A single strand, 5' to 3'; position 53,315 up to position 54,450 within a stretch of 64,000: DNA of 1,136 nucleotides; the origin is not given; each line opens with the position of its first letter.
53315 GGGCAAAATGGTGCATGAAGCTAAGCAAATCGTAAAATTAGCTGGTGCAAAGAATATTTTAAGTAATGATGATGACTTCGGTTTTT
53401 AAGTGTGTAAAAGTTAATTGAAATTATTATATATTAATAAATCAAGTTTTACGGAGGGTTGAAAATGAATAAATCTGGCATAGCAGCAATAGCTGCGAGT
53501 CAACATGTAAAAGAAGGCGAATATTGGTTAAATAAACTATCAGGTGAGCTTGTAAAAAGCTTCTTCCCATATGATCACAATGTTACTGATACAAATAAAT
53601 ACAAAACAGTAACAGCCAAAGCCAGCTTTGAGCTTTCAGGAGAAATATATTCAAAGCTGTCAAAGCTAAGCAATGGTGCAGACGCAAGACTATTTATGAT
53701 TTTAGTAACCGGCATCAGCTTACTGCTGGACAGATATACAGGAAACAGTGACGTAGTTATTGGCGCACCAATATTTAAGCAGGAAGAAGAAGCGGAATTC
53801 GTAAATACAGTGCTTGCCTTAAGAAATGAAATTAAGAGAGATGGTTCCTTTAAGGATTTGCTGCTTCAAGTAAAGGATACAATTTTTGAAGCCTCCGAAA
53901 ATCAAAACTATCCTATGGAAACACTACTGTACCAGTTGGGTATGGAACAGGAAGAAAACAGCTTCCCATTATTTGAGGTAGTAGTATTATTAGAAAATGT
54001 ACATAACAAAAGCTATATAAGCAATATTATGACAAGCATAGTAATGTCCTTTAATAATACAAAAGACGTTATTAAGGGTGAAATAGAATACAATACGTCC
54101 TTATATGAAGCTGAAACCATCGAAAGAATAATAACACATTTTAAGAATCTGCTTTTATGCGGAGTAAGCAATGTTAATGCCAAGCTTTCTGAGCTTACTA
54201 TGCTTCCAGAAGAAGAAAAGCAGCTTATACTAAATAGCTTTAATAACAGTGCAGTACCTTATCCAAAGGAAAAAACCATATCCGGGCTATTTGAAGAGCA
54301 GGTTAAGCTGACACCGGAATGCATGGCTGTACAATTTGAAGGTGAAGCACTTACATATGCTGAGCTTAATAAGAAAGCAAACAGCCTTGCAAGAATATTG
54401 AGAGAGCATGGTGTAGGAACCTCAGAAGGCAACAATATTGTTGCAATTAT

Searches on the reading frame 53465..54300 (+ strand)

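Call 31: search_protein_families(library=ncbifam, proteins=[window:53465-54300:+], max_evalue=0.01)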
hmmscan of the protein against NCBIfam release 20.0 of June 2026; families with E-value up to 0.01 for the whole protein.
window:53465-54300:+ (278 aa): 3 families
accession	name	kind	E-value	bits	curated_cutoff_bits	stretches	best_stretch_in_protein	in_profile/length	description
NF004282.0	PRK05691.1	subfamily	8.9e-25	85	4090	2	12-167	860-1018/4334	non-ribosomal peptide synthase/polyketide synthase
NF047350.1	aureusi_NRPS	equivalog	7.6e-21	72.8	2500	1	16-278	1164-1442/2373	aureusimine non-ribosomal peptide synthetase AusA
TIGR03443.1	alpha_am_amid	equivalog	1.4e-16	59.1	1030.1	1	21-255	2-222/1390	L-aminoadipate-semialdehyde dehydrogenase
